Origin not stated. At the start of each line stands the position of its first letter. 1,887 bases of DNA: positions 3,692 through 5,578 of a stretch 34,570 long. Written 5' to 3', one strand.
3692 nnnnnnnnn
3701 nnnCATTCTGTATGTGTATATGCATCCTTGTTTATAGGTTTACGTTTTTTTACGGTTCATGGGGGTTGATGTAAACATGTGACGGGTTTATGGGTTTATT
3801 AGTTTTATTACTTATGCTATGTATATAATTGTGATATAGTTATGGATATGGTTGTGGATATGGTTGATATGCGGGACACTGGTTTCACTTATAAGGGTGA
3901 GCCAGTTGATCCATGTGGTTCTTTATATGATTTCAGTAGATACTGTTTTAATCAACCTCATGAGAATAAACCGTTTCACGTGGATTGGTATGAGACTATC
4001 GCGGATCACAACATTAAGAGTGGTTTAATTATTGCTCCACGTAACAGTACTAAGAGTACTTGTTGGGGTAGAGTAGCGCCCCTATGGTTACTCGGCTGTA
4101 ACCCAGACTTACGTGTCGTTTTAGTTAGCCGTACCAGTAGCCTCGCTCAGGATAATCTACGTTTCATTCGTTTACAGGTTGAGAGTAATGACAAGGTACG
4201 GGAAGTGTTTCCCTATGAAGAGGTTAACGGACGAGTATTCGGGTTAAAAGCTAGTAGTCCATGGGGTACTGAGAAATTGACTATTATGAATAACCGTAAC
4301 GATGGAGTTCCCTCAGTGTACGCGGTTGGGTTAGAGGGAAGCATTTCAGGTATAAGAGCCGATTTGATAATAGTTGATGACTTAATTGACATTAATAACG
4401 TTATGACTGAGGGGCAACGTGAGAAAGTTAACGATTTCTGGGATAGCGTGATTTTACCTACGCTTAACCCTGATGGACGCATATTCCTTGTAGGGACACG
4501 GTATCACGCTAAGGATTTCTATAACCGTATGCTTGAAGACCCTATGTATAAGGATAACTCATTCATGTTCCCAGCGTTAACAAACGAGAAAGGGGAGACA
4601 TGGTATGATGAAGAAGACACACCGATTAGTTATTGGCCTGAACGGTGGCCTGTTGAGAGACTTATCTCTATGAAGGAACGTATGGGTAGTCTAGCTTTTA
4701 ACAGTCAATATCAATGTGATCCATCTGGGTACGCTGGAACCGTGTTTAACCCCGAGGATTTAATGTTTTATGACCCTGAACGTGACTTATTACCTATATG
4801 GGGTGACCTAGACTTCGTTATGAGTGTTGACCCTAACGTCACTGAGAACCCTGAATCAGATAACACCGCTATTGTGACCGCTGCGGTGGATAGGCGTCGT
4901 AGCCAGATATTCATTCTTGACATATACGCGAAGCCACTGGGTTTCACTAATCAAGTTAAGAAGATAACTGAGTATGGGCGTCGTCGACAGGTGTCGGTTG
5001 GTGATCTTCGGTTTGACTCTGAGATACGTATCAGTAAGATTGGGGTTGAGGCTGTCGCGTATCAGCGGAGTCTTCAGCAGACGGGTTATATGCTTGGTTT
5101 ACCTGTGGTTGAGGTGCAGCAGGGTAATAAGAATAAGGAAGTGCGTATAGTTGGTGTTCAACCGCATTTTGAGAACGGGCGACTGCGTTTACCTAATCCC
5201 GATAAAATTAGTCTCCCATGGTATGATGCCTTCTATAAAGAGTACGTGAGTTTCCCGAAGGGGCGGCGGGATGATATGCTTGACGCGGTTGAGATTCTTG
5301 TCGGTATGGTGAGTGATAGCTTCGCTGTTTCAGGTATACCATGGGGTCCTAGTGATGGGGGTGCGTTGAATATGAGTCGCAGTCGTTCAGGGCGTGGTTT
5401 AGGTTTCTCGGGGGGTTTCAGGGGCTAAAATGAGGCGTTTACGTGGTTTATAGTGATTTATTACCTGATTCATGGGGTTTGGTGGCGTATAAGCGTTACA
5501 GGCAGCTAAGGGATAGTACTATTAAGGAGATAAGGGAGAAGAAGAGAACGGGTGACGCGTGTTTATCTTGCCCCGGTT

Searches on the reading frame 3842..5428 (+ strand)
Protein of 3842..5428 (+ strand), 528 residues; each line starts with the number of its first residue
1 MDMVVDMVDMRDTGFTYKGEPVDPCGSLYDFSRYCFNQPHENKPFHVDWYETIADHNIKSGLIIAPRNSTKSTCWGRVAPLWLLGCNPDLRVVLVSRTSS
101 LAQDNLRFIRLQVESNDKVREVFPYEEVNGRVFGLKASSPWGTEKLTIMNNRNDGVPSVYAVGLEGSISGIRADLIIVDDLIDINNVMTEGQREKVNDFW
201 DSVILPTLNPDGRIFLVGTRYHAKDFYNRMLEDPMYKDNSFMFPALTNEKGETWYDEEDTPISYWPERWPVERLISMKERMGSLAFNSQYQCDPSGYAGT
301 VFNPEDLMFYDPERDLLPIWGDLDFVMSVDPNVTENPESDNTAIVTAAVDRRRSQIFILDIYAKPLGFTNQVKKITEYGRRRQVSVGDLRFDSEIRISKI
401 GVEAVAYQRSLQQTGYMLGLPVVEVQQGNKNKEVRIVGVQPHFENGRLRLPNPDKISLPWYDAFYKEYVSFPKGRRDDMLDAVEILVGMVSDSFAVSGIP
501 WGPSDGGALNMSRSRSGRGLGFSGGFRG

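Call 53: search_protein_families(library=pfam, proteins=[window:3842-5428:+], max_evalue=0.01)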
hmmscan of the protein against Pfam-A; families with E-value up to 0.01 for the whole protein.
window:3842-5428:+ (528 aa): 1 family
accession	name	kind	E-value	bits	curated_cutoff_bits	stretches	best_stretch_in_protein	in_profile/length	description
PF17289.8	Terminase_6C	-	1.5e-06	28.7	22.6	1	328-484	2-149/155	Terminase RNaseH-like domain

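Call 80: search_dna_similar(query=window:3842-5428:+, collection=phages, mode=protein, max_evalue=0.00001, max_rows=15)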
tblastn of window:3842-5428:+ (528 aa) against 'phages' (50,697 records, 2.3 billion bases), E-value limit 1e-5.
Records with a match: 347; places in all: 347; records where one place covers at least 80% of the query: 177.
Best place of each record, by identity: <60% 347.
By first word of the organism name: Microbacterium 64; Bacillus 27; Aeromonas 18; Streptomyces 18; Yersinia 16; Bacteriophage 14; Mycobacterium 14; Paenibacillus 13; Lactococcus 11; Roseobacter 10; and 48 more.
By host as written in the record: - 30; Microbacterium foliorum NRRL B-24224 27; Microbacterium paraoxydans NWU1 18; Yersinia enterocolitica 14; Paenibacillus larvae 11; Microbacterium foliorum NRRL B-24224 SEA 11; Lactococcus lactis SMQ-86 10; Streptomyces griseus ATCC 10137 9; and 124 more.
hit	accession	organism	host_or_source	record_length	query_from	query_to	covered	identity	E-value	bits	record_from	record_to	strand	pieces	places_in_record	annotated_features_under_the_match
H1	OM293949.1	Weizmannia phage Youna2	Weizmannia coagulans KACC 15983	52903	62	493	82%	28.4%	2e-32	138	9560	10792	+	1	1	terminase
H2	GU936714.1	Synechococcus phage S-CBS2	Synechococcus sp. CB0204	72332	28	505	91%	25.5%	1e-23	111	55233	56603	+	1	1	terL: large terminase subunit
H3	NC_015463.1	Synechococcus phage S-CBS2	Synechococcus sp. CB0204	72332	28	505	91%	25.5%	1e-23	111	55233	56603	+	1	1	terL: terminase large subunit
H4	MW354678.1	Bacillus phage BSTP12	Bacillus subtilis BSC16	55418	43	493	85%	26.8%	9e-32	136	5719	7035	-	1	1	BSTP12_012: terminase subunit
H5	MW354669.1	Bacillus phage BSTP5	Bacillus subtilis BSC21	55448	43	493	85%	26.8%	9e-32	136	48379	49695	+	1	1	terminase large subunit/tail sheath protein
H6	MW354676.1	Bacillus phage BSTP8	Bacillus subtilis KCCM12150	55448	43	493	85%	26.8%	9e-32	136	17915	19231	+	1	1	BSTP8_035: tail sheath protein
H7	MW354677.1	Bacillus phage BSTP10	Bacillus subtilis KCCM12150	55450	43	493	85%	26.8%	9e-32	136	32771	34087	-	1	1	BSTP10_045: terminase large subunit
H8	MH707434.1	Bacillus phage BSP19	Bacillus subtilis KACC 17797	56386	43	493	85%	26.8%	1e-31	135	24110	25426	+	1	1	putative large terminase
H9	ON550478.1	Staphylococcus phage Sazerac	Staphylococcus epidermidis LM1680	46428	13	483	89%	25.5%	1e-19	99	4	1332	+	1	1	putative terminase large subunit | ribosome_binding_site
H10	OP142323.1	Staphylococcus phage Lacachita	Staphylococcus epidermidis 1457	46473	13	483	89%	25.5%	1e-19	99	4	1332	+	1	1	terminase large subunit | terminator (x2)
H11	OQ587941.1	Synechococcus phage S-CRES3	Synechococcus sp.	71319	28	505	91%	25.1%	1e-23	111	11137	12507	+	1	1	terminase large subunit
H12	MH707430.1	Bacillus phage BSP7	Bacillus subtilis ATCC 21336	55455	43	493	85%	26.6%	2e-31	135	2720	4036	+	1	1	putative large terminase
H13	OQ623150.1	Staphylococcus phage Southeast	Staphylococcus epidermidis LM1680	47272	13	486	90%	24.9%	8e-18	94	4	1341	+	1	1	terminase large subunit | ribosome_binding_site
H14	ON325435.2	Staphylococcus phage CUB-EPI_14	Staphylococcus epidermidis SE14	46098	13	483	89%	25.1%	5e-19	97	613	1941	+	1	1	terminase large subunit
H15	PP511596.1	Dulem virus 38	Varecia variegata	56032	63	502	83%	26.2%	4e-16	88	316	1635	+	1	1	terminase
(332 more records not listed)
